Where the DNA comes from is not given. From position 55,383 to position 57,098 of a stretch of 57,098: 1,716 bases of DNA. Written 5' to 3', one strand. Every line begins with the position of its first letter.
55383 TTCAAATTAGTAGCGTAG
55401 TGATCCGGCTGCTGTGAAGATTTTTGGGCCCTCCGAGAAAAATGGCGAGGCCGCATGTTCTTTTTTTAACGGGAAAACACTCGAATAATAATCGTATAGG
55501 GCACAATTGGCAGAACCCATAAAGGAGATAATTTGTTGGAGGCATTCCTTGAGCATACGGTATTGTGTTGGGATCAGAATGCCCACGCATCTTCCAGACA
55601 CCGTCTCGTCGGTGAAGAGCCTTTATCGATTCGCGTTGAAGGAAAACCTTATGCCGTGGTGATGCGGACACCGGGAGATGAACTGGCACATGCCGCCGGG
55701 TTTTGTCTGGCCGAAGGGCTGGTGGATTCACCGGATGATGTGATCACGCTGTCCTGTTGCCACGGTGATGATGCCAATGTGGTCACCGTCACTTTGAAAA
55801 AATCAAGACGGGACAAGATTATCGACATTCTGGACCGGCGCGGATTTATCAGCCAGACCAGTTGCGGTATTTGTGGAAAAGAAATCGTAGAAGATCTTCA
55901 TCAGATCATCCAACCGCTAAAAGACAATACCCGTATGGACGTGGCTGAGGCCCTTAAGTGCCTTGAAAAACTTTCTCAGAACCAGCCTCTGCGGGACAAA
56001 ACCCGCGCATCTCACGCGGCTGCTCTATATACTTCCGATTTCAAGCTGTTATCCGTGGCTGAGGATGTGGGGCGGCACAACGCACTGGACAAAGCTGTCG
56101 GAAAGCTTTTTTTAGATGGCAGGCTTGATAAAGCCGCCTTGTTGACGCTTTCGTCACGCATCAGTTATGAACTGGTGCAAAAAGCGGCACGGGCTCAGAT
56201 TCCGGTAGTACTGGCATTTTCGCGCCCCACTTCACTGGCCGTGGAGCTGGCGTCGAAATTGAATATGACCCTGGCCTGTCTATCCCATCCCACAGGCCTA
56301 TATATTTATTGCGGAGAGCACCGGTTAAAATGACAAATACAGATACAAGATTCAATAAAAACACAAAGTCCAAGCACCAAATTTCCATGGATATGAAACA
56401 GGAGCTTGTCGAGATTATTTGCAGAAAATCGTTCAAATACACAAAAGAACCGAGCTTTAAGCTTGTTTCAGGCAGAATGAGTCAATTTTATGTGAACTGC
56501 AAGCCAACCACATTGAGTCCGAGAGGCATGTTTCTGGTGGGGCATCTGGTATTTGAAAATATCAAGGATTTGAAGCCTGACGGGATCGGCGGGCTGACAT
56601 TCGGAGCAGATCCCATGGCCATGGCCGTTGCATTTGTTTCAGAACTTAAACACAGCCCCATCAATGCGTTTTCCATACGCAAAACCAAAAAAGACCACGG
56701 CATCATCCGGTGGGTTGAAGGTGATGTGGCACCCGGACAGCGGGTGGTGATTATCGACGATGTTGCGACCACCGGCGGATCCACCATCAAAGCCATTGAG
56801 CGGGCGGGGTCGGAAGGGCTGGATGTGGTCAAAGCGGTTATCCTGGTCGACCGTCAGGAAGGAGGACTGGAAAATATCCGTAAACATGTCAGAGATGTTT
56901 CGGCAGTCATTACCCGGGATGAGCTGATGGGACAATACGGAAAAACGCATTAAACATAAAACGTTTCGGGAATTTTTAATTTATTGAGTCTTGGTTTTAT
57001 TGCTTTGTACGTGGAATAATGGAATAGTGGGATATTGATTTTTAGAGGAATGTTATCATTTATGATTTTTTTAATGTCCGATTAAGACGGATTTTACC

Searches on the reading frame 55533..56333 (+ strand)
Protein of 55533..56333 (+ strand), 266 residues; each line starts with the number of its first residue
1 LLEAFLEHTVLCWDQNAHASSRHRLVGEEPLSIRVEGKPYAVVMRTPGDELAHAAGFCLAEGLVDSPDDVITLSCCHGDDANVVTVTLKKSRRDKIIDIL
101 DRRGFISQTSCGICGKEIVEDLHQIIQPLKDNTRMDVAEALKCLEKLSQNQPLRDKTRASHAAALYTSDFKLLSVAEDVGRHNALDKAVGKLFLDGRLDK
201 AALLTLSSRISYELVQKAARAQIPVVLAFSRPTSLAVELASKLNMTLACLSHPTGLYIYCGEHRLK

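Call 81: search_protein_families(library=pfam, proteins=[window:55533-56333:+])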
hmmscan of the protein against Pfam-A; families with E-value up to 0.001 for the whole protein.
window:55533-56333:+ (266 aa): 1 family
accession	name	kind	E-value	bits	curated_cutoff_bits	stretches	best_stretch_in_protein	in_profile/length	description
PF02634.21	FdhD-NarQ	-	7.4e-63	212.9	27.2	1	27-265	2-236/237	FdhD/NarQ family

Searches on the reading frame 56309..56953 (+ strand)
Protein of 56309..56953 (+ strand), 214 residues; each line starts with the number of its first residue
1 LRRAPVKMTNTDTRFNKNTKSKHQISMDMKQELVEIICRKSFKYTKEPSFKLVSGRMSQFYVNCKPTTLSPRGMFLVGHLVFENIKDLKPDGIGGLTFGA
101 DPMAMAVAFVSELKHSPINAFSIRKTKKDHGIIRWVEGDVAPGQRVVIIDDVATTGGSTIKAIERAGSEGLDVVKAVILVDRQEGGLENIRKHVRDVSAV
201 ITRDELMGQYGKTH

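Call 11: find_encoding_contigs(protein=window:56309-56953:+, flank=10000, max_places=6)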
Protein window:56309-56953:+ (214 aa): no gene with exactly this product is on record in the collection.

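Call 15: find_encoding_contigs(protein=window:56387-56950:+, flank=10000, max_places=6)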
Protein seq(188 aa) (188 aa): 1 contig read that carries it; 1 place shown.
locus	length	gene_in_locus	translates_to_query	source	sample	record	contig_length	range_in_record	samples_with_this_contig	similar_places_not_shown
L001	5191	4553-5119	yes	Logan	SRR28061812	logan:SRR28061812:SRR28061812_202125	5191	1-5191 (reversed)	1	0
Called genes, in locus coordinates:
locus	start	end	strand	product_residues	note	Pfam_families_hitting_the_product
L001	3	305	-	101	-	?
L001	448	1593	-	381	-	PF00696:AA_kinase, PF01472:PUA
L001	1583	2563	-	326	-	PF01018:GTP1_OBG, PF02421:FeoB_N, PF01926:MMR_HSR1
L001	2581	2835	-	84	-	PF01016:Ribosomal_L27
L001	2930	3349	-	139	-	PF00829:Ribosomal_L21p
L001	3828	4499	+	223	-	PF02634:FdhD-NarQ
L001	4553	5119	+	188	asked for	PF00156:Pribosyltran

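Call 81: search_protein_families(library=pfam, proteins=[window:56387-56953:+])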
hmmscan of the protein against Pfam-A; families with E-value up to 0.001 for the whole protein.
window:56387-56953:+ (188 aa): 2 families
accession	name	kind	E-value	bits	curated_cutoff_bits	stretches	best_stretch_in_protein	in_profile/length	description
PF00156.33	Pribosyltran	-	1.8e-08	34.3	26.3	1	115-172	85-141/158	Phosphoribosyl transferase domain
PF14681.12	UPRTase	-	0.00061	19.8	27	1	101-176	105-180/206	Uracil phosphoribosyltransferase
